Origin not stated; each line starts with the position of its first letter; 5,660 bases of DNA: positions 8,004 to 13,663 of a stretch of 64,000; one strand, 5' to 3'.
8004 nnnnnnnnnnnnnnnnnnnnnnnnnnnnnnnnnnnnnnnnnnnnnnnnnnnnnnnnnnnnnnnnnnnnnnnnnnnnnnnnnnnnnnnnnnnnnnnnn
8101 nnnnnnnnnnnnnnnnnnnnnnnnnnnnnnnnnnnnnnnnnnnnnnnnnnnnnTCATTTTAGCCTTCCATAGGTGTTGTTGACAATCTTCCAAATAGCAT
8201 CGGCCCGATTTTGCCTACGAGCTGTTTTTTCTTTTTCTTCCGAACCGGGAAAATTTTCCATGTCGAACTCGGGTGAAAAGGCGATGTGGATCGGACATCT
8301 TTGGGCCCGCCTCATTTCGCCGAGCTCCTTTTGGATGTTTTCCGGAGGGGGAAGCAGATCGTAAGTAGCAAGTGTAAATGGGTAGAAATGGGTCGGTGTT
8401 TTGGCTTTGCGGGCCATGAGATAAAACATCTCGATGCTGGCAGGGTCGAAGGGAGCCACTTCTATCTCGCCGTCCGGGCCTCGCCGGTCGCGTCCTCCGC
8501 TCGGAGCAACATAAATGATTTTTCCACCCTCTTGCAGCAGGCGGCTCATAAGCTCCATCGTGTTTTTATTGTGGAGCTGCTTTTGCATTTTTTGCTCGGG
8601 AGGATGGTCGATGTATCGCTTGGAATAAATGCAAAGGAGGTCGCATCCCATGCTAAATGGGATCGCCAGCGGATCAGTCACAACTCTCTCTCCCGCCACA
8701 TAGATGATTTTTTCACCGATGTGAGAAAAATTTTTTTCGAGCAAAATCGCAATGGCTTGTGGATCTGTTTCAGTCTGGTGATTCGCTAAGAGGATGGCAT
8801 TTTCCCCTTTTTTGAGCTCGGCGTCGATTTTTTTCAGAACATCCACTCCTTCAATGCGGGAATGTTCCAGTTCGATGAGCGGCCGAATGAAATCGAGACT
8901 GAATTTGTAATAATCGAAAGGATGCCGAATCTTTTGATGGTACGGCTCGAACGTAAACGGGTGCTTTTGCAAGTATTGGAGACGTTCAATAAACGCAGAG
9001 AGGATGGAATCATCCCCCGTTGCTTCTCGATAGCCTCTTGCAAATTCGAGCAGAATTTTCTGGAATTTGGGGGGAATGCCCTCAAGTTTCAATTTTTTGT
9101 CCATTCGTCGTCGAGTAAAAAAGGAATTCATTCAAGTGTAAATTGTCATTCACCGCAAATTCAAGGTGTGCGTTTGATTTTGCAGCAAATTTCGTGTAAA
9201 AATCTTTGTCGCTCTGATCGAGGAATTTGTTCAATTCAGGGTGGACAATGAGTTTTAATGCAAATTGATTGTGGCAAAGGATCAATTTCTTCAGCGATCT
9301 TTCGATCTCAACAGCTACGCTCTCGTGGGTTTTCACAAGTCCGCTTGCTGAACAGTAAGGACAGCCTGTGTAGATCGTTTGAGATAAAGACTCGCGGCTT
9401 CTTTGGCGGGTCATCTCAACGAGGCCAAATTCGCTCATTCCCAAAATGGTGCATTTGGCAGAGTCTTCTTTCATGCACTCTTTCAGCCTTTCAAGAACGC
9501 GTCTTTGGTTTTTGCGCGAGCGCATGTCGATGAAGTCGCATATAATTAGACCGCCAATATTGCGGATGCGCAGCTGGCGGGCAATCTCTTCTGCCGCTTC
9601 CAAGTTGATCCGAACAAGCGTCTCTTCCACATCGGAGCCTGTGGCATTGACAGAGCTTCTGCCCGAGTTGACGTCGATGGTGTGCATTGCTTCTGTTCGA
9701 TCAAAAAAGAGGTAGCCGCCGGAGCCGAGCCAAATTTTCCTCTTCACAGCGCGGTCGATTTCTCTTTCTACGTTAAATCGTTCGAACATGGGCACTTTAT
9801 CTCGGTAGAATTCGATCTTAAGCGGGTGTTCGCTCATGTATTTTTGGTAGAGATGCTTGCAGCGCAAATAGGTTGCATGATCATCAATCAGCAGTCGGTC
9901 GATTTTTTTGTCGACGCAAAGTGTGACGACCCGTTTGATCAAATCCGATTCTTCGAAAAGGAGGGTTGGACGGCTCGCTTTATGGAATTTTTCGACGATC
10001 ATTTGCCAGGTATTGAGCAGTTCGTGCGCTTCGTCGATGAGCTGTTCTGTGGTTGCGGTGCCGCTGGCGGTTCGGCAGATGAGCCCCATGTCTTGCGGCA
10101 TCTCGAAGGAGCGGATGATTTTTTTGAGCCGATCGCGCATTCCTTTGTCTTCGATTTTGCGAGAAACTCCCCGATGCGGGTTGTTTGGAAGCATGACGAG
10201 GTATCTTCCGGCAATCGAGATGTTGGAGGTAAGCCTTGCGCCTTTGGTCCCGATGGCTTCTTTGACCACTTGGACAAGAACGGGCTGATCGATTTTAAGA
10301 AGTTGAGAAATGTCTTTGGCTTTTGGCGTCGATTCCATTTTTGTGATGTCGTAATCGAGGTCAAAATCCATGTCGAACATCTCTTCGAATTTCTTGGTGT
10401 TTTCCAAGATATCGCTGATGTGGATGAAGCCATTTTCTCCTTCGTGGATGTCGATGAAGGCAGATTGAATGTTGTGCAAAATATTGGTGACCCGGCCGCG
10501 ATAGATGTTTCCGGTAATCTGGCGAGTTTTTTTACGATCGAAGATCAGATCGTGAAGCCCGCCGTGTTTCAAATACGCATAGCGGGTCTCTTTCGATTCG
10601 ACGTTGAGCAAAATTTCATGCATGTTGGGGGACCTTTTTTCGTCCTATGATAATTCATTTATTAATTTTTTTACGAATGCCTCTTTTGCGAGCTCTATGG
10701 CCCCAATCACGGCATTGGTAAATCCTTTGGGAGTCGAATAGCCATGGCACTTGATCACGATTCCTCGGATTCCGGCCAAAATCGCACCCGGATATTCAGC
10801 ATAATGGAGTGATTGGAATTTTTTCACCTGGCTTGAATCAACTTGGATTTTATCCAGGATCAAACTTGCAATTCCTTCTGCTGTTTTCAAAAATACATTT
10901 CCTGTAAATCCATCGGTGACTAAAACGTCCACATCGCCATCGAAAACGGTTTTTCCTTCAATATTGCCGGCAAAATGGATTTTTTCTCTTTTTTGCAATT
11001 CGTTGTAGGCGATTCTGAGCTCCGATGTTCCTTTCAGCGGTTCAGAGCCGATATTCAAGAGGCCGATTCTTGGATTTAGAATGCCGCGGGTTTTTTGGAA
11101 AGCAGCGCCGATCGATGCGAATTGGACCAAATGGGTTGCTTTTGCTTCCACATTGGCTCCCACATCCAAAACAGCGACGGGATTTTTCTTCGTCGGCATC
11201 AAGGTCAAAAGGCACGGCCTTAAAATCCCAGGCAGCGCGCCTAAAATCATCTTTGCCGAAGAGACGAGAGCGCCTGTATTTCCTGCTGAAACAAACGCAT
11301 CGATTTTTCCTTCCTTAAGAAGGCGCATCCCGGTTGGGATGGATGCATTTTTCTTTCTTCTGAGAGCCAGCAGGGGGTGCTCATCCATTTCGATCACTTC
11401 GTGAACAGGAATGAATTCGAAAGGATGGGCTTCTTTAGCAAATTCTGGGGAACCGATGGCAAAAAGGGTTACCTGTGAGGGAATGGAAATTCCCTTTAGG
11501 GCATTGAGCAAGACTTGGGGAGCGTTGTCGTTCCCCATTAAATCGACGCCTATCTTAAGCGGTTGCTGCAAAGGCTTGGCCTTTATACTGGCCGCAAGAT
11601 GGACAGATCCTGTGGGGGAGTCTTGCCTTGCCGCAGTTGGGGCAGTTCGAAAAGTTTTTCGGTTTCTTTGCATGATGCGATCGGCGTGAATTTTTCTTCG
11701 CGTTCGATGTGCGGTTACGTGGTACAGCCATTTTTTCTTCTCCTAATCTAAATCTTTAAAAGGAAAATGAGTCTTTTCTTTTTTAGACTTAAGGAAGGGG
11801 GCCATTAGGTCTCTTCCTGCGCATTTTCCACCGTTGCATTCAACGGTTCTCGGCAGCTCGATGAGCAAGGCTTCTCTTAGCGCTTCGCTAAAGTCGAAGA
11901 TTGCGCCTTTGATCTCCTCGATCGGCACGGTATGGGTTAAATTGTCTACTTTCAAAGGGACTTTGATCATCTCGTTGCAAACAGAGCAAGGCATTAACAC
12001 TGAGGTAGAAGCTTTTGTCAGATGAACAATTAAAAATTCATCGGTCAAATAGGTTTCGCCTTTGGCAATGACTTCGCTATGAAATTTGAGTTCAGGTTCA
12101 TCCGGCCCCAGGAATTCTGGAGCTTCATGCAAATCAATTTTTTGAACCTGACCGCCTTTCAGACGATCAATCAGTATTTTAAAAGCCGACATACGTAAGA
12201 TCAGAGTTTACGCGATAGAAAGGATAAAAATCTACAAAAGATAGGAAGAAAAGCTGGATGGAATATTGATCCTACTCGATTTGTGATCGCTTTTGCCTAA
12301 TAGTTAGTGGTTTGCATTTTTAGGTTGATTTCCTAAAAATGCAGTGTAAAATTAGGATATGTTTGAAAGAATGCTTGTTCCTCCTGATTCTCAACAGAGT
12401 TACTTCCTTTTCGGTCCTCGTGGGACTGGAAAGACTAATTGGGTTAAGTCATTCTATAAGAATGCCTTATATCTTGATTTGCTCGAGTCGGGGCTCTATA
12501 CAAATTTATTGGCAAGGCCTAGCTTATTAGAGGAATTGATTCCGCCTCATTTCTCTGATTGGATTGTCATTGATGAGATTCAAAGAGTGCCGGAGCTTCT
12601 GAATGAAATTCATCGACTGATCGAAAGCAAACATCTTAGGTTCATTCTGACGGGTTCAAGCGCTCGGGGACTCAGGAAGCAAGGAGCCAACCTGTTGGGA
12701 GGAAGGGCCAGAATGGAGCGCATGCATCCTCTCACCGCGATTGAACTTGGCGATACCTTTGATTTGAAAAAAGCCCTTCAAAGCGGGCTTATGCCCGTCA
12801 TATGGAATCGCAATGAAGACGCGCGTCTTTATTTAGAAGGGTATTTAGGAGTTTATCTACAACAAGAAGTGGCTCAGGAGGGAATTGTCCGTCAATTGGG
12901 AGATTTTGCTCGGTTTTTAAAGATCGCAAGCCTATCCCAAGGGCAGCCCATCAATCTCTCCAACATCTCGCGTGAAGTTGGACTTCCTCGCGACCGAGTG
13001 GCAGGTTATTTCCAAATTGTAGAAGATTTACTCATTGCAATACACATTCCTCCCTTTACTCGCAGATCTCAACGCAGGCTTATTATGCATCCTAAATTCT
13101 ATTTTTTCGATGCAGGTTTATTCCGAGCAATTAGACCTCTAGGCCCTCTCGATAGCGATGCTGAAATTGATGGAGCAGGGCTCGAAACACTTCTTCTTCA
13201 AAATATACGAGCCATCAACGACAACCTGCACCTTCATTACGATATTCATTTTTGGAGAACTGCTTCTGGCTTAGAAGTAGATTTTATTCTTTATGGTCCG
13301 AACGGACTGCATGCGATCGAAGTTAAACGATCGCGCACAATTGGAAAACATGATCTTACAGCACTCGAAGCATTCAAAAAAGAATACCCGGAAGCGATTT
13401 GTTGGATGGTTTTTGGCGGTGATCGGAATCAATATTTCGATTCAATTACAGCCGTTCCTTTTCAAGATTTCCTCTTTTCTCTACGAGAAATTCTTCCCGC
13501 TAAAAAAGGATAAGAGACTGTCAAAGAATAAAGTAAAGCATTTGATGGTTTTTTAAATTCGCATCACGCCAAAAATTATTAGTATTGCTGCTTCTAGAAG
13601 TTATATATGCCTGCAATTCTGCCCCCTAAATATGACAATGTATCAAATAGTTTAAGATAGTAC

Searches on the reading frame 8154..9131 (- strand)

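Call 9: search_protein_families(library=pfam, proteins=[window:8154-9131:-], max_evalue=0.001)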
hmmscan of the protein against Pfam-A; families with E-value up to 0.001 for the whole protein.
window:8154-9131:- (325 aa): 1 family
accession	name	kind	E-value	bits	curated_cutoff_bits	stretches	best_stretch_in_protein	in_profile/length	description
PF01553.26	Acyltransferase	-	1e-13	51.7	23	1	105-251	9-128/132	Acyltransferase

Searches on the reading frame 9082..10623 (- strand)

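Call 9: search_protein_families(library=pfam, proteins=[window:9082-10623:-], max_evalue=0.001)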
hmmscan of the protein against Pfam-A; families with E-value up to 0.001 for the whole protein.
window:9082-10623:- (513 aa): 3 families
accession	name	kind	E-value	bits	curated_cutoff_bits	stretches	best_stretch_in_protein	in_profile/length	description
PF10150.14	RNase_E_G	-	5.6e-98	328.1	25.5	1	136-408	1-269/270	Ribonuclease E/G family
PF20833.2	RNase_E_G_Thio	-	1.1e-05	25.9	26.8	1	421-500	2-81/86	RNase E/G, Thioredoxin-like domain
PF00575.29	S1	-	0.00028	21.6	22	1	37-122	4-62/74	S1 RNA binding domain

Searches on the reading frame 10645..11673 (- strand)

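Call 9: search_protein_families(library=pfam, proteins=[window:10645-11673:-], max_evalue=0.001)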
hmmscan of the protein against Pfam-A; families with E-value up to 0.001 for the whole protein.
window:10645-11673:- (342 aa): 2 families
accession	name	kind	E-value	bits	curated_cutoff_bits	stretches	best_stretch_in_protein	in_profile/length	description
PF02504.20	FA_synthesis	-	1.3e-77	261.5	29.1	1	39-335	1-323/324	Fatty acid synthesis protein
PF01515.24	PTA_PTB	-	0.00077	19.4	24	0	110-245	103-240/319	Phosphate acetyl/butaryl transferase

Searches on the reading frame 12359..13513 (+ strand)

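Call 9: search_protein_families(library=pfam, proteins=[window:12359-13513:+], max_evalue=0.001)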
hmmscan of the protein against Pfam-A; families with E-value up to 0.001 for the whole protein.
window:12359-13513:+ (384 aa): 4 families
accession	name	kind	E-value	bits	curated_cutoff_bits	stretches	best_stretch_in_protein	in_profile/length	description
PF13635.12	DUF4143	-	2.2e-30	106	28.1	1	169-325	2-160/160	Domain of unknown function (DUF4143)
PF13173.12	AAA_14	-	1e-20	74.5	27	1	13-129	3-127/129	AAA domain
PF13401.12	AAA_22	-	1e-06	29.5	27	0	57-101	75-124/130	AAA domain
PF01637.24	ATPase_2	-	2.2e-05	24.8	33.2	0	12-39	20-47/225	ATPase domain predominantly from Archaea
